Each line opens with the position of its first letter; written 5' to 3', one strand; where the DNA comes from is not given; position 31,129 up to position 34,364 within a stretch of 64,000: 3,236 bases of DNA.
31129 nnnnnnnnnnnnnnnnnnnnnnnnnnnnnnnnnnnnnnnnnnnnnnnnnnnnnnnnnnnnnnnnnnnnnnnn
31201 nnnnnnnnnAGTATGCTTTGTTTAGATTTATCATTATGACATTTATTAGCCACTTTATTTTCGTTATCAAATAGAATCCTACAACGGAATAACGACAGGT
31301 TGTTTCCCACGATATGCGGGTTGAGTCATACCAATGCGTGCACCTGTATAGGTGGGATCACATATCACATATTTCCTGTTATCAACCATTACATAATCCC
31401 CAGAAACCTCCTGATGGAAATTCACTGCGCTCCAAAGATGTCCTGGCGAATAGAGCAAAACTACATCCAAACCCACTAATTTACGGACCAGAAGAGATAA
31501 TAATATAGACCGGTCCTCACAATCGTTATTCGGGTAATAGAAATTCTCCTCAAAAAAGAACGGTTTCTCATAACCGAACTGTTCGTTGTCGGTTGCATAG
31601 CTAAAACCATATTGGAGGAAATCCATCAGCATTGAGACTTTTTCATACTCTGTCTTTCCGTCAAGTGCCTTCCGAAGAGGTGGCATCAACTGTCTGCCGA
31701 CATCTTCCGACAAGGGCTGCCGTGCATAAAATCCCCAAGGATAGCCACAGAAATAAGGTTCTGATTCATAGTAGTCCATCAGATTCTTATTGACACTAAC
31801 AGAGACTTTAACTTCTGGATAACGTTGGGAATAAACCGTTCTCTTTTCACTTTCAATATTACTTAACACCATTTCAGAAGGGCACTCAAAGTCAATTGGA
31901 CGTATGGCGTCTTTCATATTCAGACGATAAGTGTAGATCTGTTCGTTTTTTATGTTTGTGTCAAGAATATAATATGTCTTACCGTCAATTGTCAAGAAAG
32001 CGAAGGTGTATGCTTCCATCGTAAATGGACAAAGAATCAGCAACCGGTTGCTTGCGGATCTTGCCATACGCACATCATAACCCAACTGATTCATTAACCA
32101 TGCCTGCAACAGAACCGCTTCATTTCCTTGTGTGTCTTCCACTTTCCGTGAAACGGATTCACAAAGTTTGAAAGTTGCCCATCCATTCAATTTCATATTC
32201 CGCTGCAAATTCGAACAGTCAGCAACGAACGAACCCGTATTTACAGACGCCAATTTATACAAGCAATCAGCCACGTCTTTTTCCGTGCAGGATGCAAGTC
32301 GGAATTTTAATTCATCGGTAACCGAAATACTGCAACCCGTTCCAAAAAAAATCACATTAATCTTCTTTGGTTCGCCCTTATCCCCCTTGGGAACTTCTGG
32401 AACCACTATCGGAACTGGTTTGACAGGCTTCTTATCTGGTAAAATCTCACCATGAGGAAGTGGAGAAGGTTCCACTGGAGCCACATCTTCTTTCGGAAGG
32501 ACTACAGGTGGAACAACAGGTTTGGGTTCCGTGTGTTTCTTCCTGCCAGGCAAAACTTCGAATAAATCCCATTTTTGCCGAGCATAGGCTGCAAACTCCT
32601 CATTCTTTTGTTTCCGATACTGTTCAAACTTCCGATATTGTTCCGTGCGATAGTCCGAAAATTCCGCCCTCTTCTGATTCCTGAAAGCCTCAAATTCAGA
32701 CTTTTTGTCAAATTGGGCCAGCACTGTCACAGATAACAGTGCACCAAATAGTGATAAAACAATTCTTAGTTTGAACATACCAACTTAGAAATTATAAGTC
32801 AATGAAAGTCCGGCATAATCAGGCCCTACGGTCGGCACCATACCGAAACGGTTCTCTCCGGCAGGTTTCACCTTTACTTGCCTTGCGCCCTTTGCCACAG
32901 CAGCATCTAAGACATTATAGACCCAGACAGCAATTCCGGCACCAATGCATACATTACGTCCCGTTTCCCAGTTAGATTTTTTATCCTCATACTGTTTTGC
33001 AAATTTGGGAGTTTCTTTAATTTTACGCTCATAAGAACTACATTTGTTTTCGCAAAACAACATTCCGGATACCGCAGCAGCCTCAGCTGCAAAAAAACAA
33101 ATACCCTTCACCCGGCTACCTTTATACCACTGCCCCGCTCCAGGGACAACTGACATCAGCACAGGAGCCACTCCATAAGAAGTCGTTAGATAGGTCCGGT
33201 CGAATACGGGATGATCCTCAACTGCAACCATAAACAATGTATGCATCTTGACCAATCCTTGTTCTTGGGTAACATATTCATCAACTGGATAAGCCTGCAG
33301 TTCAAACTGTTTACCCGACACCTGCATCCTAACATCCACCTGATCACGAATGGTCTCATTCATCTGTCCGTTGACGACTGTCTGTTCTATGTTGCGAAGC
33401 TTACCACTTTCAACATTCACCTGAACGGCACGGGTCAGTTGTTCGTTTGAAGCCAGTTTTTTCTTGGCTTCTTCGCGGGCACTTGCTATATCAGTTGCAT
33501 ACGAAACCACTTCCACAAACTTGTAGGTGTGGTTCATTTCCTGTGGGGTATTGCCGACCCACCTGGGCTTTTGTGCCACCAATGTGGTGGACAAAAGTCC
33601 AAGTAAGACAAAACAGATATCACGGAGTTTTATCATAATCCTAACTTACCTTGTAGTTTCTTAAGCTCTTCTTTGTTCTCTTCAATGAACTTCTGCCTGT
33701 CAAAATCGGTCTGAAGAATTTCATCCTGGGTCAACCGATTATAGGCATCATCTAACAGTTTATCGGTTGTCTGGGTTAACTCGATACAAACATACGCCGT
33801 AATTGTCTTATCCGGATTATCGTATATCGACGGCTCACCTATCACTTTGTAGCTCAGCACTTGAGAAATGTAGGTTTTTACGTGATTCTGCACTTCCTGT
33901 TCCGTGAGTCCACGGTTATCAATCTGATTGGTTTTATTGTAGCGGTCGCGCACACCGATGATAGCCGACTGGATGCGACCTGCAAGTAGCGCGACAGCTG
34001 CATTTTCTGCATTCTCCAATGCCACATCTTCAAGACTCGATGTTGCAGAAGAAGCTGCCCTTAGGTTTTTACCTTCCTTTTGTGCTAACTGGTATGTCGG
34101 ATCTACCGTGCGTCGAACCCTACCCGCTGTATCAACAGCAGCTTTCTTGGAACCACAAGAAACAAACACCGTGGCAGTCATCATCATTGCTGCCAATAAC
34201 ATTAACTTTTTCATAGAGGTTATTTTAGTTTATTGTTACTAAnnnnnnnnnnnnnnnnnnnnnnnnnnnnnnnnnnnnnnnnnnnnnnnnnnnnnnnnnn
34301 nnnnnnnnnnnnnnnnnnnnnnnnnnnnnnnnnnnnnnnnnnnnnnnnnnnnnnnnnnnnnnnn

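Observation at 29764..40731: Seven-gene operon of exclusively secreted or lipidated proteins that fits no described system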

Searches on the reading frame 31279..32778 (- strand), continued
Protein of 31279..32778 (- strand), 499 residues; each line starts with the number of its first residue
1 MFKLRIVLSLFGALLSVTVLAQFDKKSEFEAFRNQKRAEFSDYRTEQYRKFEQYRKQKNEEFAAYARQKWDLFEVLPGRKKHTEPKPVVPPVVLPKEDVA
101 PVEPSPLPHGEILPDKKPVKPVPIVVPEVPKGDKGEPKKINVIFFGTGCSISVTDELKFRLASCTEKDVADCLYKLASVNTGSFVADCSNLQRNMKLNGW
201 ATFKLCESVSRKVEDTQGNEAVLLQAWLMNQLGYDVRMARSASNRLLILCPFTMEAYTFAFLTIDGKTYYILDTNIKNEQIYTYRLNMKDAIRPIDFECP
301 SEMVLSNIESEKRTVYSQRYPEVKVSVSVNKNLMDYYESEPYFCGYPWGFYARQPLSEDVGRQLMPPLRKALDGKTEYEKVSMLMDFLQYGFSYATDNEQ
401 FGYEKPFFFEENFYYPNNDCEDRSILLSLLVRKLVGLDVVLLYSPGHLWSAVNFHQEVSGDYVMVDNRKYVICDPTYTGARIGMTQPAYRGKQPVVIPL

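Call 70: search_protein_families(library=pfam, proteins=[L005:2011-3597:+, L005:3607-4371:+, L006:5297-7768:+, L008:8105-9712:+, L015:3361-4893:+, L016:5900-8380:+, L020:8579-9310:+, L021:6428-7660:+, L035:2150-5197:+, L074:8008-9318:+], max_evalue=0.001)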
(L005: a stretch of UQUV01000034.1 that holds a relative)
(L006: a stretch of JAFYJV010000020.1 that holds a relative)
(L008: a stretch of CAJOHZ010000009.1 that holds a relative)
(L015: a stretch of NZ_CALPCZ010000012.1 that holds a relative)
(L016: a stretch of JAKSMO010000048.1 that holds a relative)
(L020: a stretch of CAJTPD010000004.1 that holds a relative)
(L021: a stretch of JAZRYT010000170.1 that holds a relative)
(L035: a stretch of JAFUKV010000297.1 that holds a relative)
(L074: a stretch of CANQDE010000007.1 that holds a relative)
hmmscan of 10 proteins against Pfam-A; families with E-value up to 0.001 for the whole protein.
L005:2011-3597:+ (529 aa): 12 families
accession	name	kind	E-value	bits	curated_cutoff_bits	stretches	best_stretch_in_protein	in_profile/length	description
PF13620.12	CarboxypepD_reg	-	4.2e-18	65.9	32.3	1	32-109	2-82/82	Carboxypeptidase regulatory-like domain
PF19190.6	BACON_2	-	1.5e-17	63.7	25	2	115-195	2-83/94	Viral BACON domain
PF22076.2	Cep192_D6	-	1.6e-14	54.4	35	1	114-203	3-100/101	Cep192 domain 6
PF22544.2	HYDIN_VesB_CFA65-like_Ig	-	1.7e-13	51.1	25.5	2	127-203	19-97/100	HYDIN/CFA65/VesB-like, Ig-like domain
PF13715.12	CarbopepD_reg_2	-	3.2e-13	50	32.2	1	32-116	1-84/88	CarboxypepD_reg-like domain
PF13385.13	Laminin_G_3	-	4.1e-13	50.2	27.6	1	377-521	9-150/151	Concanavalin A-like lectin/glucanases superfamily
PF17210.9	SdrD_B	-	5.5e-07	30.2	29.7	1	45-111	23-90/112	SdrD B-like domain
PF22067.2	Cep192_D3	-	1.7e-05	25.2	27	0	127-192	17-84/99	Cep192 domain 3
PF08308.17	PEGA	-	1.7e-05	25.1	20.8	1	69-110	28-69/71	PEGA domain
PF17766.7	fn3_6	-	5.1e-05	23.8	26.4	0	85-143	16-75/99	Fibronectin type-III domain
PF13004.13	BACON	-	0.00058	20.2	25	1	146-201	4-58/61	Putative binding domain, N-terminal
PF24507.1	Ig_CFAP65_4th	-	0.00095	20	27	0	133-174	2-45/76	CFAP65, fourth Ig-like domain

L005:3607-4371:+ (255 aa): 1 family
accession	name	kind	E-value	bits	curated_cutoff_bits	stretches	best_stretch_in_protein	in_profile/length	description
PF13385.13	Laminin_G_3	-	1.2e-11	45.4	27.6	1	98-246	4-149/151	Concanavalin A-like lectin/glucanases superfamily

L006:5297-7768:+ (824 aa): 15 families
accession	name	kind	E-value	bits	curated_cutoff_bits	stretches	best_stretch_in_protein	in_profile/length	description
PF19190.6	BACON_2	-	3.5e-41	139.5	25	5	132-213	12-93/94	Viral BACON domain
PF13620.12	CarboxypepD_reg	-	1.4e-15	57.8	32.3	1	39-116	1-82/82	Carboxypeptidase regulatory-like domain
PF13385.13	Laminin_G_3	-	2.3e-15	57.5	27.6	1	662-817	1-151/151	Concanavalin A-like lectin/glucanases superfamily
PF22544.2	HYDIN_VesB_CFA65-like_Ig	-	1.1e-14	54.9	25.5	1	418-504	1-90/100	HYDIN/CFA65/VesB-like, Ig-like domain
PF13004.13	BACON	-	1.5e-14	54.1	25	2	551-609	3-58/61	Putative binding domain, N-terminal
PF13715.12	CarbopepD_reg_2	-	6.4e-14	52.2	32.2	1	40-119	1-80/88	CarboxypepD_reg-like domain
PF22076.2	Cep192_D6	-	2e-12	47.7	35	0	431-509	19-98/101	Cep192 domain 6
PF21310.3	OCRL-like_ASH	-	1.5e-10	41.6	27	0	426-484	10-71/109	Inositol polyphosphate 5-phosphatase OCRL-like, ASH domain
PF07610.17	DUF1573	-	1.5e-09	38.2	26.1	0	424-507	5-90/98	Protein of unknown function (DUF1573)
PF24507.1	Ig_CFAP65_4th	-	4.4e-07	30.6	27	0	437-482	1-45/76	CFAP65, fourth Ig-like domain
PF22067.2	Cep192_D3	-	4.1e-05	24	27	0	149-201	33-85/99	Cep192 domain 3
PF17802.7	SpaA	-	4.5e-05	24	23.1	1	39-105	2-76/91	Prealbumin-like fold domain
PF17210.9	SdrD_B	-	5.6e-05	23.7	29.7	1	47-91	18-66/112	SdrD B-like domain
PF00635.32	Motile_Sperm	-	7.4e-05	23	25.9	0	433-487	19-72/109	MSP (Major sperm protein) domain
PF23755.1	Ig-like_IP5PC_F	-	0.00065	19.9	27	0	161-216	64-124/137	IP5P C-F Ig-like domain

L008:8105-9712:+ (536 aa): 3 families
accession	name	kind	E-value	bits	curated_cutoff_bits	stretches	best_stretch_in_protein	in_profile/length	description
PF07603.17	Lcl_C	-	1.5e-11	45.1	34.9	1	448-533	24-117/117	Lcl C-terminal domain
PF16974.11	NAR2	-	4.7e-08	33.1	26.6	0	184-225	87-130/142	High-affinity nitrate transporter accessory, Ig-like domain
PF13715.12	CarbopepD_reg_2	-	8.4e-05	23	32.2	1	39-84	3-45/88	CarboxypepD_reg-like domain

L015:3361-4893:+ (511 aa): 13 families
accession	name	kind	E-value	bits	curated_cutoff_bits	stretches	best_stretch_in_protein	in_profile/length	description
PF13620.12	CarboxypepD_reg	-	7.8e-28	97.1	32.3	2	114-197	2-82/82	Carboxypeptidase regulatory-like domain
PF13715.12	CarbopepD_reg_2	-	5.7e-18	65.2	32.2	2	29-110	1-79/88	CarboxypepD_reg-like domain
PF07603.17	Lcl_C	-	3.7e-13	50.2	34.9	1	421-507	20-117/117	Lcl C-terminal domain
PF08308.17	PEGA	-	3.8e-13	49.6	20.8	2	161-199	32-70/71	PEGA domain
PF17210.9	SdrD_B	-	3.5e-09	37.3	29.7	1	41-89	23-73/112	SdrD B-like domain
PF17802.7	SpaA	-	3.9e-08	33.8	23.1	1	37-105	11-87/91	Prealbumin-like fold domain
PF09430.16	EMC7_beta-sandw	-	2.1e-07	31.6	26.6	1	42-128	7-93/122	ER membrane protein complex subunit 7, beta-sandwich domain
PF07495.19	Y_Y_Y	-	3e-06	27.5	26.6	1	259-296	28-63/65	Y_Y_Y domain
PF07550.17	Shr-like_HID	-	4.8e-06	27.4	22.3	0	74-95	60-81/82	Heme-binding protein Shr-like, Hb-interacting domain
PF14686.12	fn3_3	-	1.6e-05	25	24.4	0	59-102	29-74/75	Polysaccharide lyase family 4, domain II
PF24421.1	Ig_J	-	3e-05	24.5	29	0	52-84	53-85/104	Tip attachment protein J, Ig-like domain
PF20608.4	Phage_tube_C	-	5.5e-05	23.9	24.1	0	146-184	40-78/82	Phage tail tube protein C-terminal domain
PF12866.13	DUF3823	-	0.00078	20.1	27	0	114-185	3-78/90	Protein of unknown function (DUF3823) N-terminal domain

L016:5900-8380:+ (827 aa): 4 families
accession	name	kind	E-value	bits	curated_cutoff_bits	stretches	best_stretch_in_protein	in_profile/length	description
PF07603.17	Lcl_C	-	2.8e-13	50.6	34.9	1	738-824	18-117/117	Lcl C-terminal domain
PF16974.11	NAR2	-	2.5e-10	40.5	26.6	0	183-231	88-138/142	High-affinity nitrate transporter accessory, Ig-like domain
PF00041.27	fn3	-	1.7e-06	28.6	25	0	366-411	39-75/84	Fibronectin type III domain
PF25059.1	FN3_DSCAM-DSCAML_C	-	7.4e-05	23.5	39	0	484-519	46-80/89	DSCAM/DSCAML C-terminal Fn3-like domain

L020:8579-9310:+ (244 aa): 2 families
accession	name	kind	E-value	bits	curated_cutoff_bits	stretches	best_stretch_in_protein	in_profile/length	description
PF07603.17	Lcl_C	-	2.2e-09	38.1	34.9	1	150-229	26-112/117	Lcl C-terminal domain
PF13620.12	CarboxypepD_reg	-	8.9e-05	23.2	32.3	1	26-114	2-79/82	Carboxypeptidase regulatory-like domain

L021:6428-7660:+ (411 aa): 4 families
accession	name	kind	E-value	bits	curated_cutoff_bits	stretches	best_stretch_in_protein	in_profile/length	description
PF13620.12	CarboxypepD_reg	-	3.1e-15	56.7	32.3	1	29-108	1-82/82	Carboxypeptidase regulatory-like domain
PF07603.17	Lcl_C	-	1.3e-10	42.1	34.9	1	322-408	20-117/117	Lcl C-terminal domain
PF13715.12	CarbopepD_reg_2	-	1.6e-10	41.3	32.2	1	30-92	1-63/88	CarboxypepD_reg-like domain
PF17210.9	SdrD_B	-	0.00095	19.8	29.7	1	42-81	23-66/112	SdrD B-like domain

L035:2150-5197:+ (1016 aa): 17 families
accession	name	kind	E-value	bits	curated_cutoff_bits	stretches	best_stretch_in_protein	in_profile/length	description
PF12799.13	LRR_4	-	4.3e-62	205.2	27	8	663-698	3-40/44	Leucine Rich repeats (2 copies)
PF13620.12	CarboxypepD_reg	-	7.3e-16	58.7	32.3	1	30-107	1-82/82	Carboxypeptidase regulatory-like domain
PF23952.1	LRR_EndoS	-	2.7e-14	53.8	27.9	0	606-698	32-98/116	Endo-beta-N-acetylglucosaminidase EndoS LRR domain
PF13715.12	CarbopepD_reg_2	-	2.1e-11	44.1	32.2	1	31-113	1-83/88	CarboxypepD_reg-like domain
PF25013.1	LRR_Zer-1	-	4.9e-09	36.9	27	0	798-890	9-95/137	Zer-1-like, Leucine-rich repeats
PF19190.6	BACON_2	-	3.1e-08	33.9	25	1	113-192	2-81/94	Viral BACON domain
PF13855.12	LRR_8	-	4.4e-08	33.2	27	0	679-715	22-61/61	Leucine rich repeat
PF08309.17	LVIVD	-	6.5e-08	32.2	20.2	0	437-454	17-34/42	LVIVD repeat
PF23622.1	LRR_At1g61320_AtMIF1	-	2.9e-07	30.6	26.9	0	873-974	109-216/384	At1g61320/AtMIF1, LRR domain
PF00560.39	LRR_1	-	4.4e-07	29.2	20.6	0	620-639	1-20/23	Leucine Rich Repeat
PF13004.13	BACON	-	3.2e-05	24.3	25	1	143-204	2-60/61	Putative binding domain, N-terminal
PF13516.12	LRR_6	-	5e-05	23.5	23.4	0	440-452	2-14/24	Leucine Rich repeat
PF09430.16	EMC7_beta-sandw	-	0.00013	22.6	26.6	1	45-115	8-80/122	ER membrane protein complex subunit 7, beta-sandwich domain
PF17802.7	SpaA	-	0.00022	21.7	23.1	0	32-96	4-76/91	Prealbumin-like fold domain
PF00036.39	EF-hand_1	-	0.00022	21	25.4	0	580-594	7-21/29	EF hand domain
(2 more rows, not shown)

L074:8008-9318:+ (437 aa): 7 families
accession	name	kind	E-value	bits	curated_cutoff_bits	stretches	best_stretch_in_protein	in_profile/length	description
PF13385.13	Laminin_G_3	-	1.4e-15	58.2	27.6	1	270-430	4-151/151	Concanavalin A-like lectin/glucanases superfamily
PF19190.6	BACON_2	-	5e-12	46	25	1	113-199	3-88/94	Viral BACON domain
PF13620.12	CarboxypepD_reg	-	5.5e-12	46.3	32.3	1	28-103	2-81/82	Carboxypeptidase regulatory-like domain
PF13715.12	CarbopepD_reg_2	-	4.3e-08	33.5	32.2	1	28-106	1-79/88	CarboxypepD_reg-like domain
PF22544.2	HYDIN_VesB_CFA65-like_Ig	-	2.6e-06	28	25.5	1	117-200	8-97/100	HYDIN/CFA65/VesB-like, Ig-like domain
PF07953.20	Toxin_R_bind_N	-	0.00019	21.7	23.8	1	262-421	29-189/191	Clostridium neurotoxin, N-terminal receptor binding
PF13004.13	BACON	-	0.00032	21.1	25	1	145-200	4-58/61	Putative binding domain, N-terminal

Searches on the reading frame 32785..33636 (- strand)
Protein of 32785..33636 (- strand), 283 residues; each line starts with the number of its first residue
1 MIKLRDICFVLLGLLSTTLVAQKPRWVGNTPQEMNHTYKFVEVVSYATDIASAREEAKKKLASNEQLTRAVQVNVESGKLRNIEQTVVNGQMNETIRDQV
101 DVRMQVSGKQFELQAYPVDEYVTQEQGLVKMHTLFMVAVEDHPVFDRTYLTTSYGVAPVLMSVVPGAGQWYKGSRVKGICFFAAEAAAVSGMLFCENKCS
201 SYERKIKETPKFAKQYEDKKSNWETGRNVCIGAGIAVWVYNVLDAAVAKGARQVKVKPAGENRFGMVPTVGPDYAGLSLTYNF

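Call 4: search_protein_families(library=pfam, proteins=[window:32785-33636:-], max_evalue=0.01)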
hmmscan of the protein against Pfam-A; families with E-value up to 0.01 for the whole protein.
window:32785-33636:- (283 aa): 1 family
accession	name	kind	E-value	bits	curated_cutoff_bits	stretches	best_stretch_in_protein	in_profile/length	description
PF18935.5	DUF5683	-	7.1e-05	23.3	26.7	1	160-248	11-112/151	Family of unknown function (DUF5683)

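Call 5: search_protein_families(library=ncbifam, proteins=[window:32785-33636:-], max_evalue=0.01)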
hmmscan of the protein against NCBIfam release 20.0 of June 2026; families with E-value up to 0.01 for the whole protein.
window:32785-33636:- (283 aa): 0 families

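Call 20: search_protein_families(library=pfam, proteins=[window:32785-33636:-], max_evalue=1)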
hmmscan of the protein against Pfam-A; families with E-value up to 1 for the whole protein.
window:32785-33636:- (283 aa): 2 families
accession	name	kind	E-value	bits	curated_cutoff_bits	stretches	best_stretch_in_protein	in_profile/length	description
PF18935.5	DUF5683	-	7.1e-05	23.3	26.7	1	160-248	11-112/151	Family of unknown function (DUF5683)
PF07811.17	TadE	-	0.043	14.4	22.9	1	231-252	22-43/43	TadE-like protein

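Call 48: search_solved_structures(query=A4, max_evalue=10)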
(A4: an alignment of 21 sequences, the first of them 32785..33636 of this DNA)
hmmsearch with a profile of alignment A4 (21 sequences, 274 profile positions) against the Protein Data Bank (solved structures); distinct sequences matched with E-value up to 10: 2.
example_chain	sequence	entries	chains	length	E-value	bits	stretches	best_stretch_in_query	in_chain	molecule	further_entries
4kzs_A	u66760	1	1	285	0.37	13.3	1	28-98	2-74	LPP20 lipofamily protein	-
2jvf_A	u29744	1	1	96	1.2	11.6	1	48-105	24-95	de novo protein M7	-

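Call 51: search_protein_families(library=pfam, alignment_id=A4, max_evalue=0.1)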
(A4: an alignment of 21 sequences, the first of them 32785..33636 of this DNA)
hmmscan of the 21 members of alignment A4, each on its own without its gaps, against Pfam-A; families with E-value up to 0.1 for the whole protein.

A. member 1, window:32785-33636:- (283 aa): 2 families
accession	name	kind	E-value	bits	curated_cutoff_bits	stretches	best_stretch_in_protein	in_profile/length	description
PF18935.5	DUF5683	-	7.1e-05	23.3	26.7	1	160-248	11-112/151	Family of unknown function (DUF5683)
PF07811.17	TadE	-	0.043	14.4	22.9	1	231-252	22-43/43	TadE-like protein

B. families by the number of members that match (of 21 scanned): 10 families
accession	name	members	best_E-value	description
PF18935.5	DUF5683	16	4.9e-11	Family of unknown function (DUF5683)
PF05360.19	YiaAB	1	0.019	yiaA/B two helix domain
PF19696.4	DUF6196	1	0.022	Family of unknown function (DUF6196)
PF10140.15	YukC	1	0.023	WXG100 protein secretion system (Wss), protein YukC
PF06199.17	Phage_tail_2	1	0.039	Phage tail tube protein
PF07811.17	TadE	1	0.043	TadE-like protein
PF05479.16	PsaN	1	0.048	Photosystem I reaction centre subunit N (PSAN or PSI-N)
PF02169.21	LPP20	1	0.052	LPP20 lipoprotein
PF23886.1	DUF7239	1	0.06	Family of unknown function (DUF7239)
PF05499.17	DMAP1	1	0.069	DNA methyltransferase 1-associated protein 1 (DMAP1)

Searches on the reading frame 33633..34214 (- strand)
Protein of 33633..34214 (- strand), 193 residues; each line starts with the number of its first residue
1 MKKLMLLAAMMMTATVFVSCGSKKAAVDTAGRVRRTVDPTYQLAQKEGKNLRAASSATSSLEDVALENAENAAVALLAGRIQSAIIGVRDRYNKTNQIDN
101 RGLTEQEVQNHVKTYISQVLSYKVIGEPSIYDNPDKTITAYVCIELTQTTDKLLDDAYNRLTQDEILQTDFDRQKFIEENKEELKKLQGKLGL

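Call 4: search_protein_families(library=pfam, proteins=[window:33633-34214:-], max_evalue=0.01)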
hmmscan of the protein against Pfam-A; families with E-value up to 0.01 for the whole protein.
window:33633-34214:- (193 aa): 0 families

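Call 5: search_protein_families(library=ncbifam, proteins=[window:33633-34214:-], max_evalue=0.01)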
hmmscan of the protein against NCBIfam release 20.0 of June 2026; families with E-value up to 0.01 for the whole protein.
window:33633-34214:- (193 aa): 1 family
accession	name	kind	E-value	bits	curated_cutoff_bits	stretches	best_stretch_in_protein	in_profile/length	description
NF047840.1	lipo_Ag473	exception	0.0051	17.5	100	1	1-74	1-70/136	Ag473 family lipoprotein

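Call 20: search_protein_families(library=pfam, proteins=[window:33633-34214:-], max_evalue=1)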
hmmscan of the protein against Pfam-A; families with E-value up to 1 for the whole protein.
window:33633-34214:- (193 aa): 1 family
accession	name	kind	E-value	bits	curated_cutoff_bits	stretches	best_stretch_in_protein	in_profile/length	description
PF10819.13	DUF2564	-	0.13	13.1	26.3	0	148-190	32-73/79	Protein of unknown function (DUF2564)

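Call 47: search_solved_structures(query=A3, max_evalue=10)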
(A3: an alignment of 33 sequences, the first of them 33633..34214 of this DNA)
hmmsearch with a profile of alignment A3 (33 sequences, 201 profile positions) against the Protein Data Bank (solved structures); distinct sequences matched with E-value up to 10: 22.
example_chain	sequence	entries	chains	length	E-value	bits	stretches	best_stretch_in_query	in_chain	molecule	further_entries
9n2d_F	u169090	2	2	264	0.015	18.3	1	1-56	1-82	Bam D | DNA uptake lipoprotein-like protein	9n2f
9hmf_C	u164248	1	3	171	0.02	17.9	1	1-88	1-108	Lipoprotein, putative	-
5cyb_A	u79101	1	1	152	0.053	16.5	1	1-68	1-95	Lipoprotein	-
2yp6_A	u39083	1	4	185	0.054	16.5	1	1-43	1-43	THIOREDOXIN FAMILY PROTEIN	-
3qzc_A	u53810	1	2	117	0.096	15.7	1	36-91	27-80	Periplasmic protein CpxP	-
9ojr_H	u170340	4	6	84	0.17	14.9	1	110-178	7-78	Synaptosomal-associated protein 25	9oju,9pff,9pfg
6ip1_C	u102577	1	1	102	0.17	14.9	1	109-178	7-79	Synaptosomal-associated protein 25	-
5ok8_A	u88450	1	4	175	0.17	14.9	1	2-171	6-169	LPP20 lipoprotein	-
3itf_A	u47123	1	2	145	0.18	14.8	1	35-90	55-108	Periplasmic adaptor protein cpxP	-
1jth_A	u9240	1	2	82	0.18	14.8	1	112-178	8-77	SNAP25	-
4uto_A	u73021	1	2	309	0.2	14.7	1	1-28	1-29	MANGANESE ABC TRANSPORTER SUBSTRATE-BINDING LIPOPROTEIN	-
4utp_A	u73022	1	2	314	0.2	14.6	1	1-28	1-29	MANGANESE ABC TRANSPORTER SUBSTRATE-BINDING LIPOPROTEIN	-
9xf5_A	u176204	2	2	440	0.37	13.8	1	1-51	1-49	ABC transporter substrate-binding protein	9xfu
7mbz_E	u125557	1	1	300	0.42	13.6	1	1-34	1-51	Lipoprotein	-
4ymx_A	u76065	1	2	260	0.46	13.4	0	2-33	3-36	ABC-type amino acid transport system, periplasmic component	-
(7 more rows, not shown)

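Call 50: search_protein_families(library=pfam, alignment_id=A3, max_evalue=0.1)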
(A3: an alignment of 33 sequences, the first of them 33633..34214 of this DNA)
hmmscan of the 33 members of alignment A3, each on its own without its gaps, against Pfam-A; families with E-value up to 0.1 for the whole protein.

A. member 1, window:33633-34214:- (193 aa): 0 families

B. families by the number of members that match (of 33 scanned): 33 families (the first 25 are shown)
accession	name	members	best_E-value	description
PF02169.21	LPP20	2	0.0074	LPP20 lipoprotein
PF23750.1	RsgI_M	2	0.02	Anti-sigma factor RsgI-like central domain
PF13670.12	PepSY_2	1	0.00031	Peptidase propeptide and YPEB domain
PF20098.4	DUF6488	1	0.0023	Family of unknown function (DUF6488)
PF02344.20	Myc-LZ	1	0.0029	Myc leucine zipper domain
PF16816.10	DotD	1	0.0058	DotD protein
PF02331.20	P35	1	0.0077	Apoptosis preventing protein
PF12869.13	tRNA_anti-like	1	0.0077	tRNA_anti-like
PF22710.1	SNaCT1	1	0.0081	Short NACHT-associated C-Terminal domain, family 1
PF09702.15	Cas_Csa5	1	0.0081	CRISPR-associated protein (Cas_Csa5)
PF16173.10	DUF4874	1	0.011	Domain of unknown function (DUF4874)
PF14257.11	DUF4349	1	0.013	Domain of unknown function (DUF4349)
PF03780.18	Asp23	1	0.019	Asp23 family, cell envelope-related function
PF13864.11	Enkurin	1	0.019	Calmodulin-binding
PF13060.11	DUF3921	1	0.026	Protein of unknown function (DUF3921)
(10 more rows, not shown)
